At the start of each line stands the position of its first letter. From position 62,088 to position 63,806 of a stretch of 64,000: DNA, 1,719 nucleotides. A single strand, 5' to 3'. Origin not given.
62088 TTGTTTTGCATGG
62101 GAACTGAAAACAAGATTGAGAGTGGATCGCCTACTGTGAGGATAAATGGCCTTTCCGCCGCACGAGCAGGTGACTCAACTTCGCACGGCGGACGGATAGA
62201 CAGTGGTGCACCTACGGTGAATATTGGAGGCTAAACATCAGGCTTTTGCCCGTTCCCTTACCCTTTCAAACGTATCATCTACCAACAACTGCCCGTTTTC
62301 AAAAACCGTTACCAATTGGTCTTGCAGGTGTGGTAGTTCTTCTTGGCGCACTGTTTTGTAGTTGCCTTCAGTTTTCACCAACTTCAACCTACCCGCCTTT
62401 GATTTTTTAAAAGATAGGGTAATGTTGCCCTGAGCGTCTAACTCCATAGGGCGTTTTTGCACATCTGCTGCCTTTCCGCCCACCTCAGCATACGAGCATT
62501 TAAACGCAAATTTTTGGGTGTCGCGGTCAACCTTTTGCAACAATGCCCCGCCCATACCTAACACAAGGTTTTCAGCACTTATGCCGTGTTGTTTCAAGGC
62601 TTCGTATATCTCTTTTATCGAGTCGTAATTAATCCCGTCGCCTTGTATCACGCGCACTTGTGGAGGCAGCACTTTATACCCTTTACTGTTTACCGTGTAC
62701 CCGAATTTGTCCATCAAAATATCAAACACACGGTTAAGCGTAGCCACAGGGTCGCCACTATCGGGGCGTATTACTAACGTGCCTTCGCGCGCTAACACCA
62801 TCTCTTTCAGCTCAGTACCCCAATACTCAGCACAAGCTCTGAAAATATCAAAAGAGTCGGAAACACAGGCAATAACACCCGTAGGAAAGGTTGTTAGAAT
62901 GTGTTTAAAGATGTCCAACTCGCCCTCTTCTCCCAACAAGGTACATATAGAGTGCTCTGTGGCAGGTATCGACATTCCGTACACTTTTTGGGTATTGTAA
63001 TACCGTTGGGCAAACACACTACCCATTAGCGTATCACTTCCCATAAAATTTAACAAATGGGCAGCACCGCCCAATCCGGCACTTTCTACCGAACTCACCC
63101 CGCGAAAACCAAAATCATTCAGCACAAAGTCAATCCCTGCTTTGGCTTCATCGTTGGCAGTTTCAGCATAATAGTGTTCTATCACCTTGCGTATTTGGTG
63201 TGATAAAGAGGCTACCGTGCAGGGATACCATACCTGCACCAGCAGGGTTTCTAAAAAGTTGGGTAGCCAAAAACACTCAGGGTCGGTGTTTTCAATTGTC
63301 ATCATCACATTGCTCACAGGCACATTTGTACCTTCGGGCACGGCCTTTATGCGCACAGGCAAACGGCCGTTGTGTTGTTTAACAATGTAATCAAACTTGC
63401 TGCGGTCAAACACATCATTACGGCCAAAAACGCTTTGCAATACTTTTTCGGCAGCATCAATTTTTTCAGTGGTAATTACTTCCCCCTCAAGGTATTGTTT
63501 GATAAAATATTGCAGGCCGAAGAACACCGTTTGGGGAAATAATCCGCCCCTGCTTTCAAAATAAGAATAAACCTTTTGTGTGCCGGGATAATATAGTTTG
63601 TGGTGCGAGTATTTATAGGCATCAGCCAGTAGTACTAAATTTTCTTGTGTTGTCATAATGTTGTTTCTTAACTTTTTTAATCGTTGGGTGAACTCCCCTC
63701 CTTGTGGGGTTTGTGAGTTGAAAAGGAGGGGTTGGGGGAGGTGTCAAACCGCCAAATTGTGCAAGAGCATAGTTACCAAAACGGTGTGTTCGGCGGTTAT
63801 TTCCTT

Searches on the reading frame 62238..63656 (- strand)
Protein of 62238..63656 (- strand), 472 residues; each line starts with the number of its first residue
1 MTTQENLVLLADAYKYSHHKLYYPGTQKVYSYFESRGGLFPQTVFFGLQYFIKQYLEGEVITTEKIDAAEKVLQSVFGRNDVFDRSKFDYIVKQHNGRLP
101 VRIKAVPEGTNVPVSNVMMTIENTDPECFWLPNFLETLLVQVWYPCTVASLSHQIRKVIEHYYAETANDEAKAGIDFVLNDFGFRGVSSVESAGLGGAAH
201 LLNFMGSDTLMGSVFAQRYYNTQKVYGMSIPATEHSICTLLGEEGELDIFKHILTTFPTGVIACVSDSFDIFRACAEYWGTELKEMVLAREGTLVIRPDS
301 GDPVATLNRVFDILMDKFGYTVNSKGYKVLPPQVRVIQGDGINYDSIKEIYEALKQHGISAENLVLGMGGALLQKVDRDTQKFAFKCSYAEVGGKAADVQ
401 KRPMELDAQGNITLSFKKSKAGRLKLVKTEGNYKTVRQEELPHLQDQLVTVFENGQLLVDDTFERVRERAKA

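Call 84: search_protein_families(library=pfam, proteins=[window:62238-63656:-], max_evalue=0.001)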
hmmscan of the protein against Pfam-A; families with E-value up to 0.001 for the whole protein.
window:62238-63656:- (472 aa): 2 families
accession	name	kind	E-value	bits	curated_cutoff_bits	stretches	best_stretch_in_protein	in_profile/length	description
PF04095.22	NAPRTase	-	2.7e-48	165.3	20.8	1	177-404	1-210/239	Nicotinate phosphoribosyltransferase (NAPRTase) family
PF18127.6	NAMPT_N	-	4.7e-33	113.8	25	1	6-103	1-98/98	Nicotinamide phosphoribosyltransferase, N-terminal domain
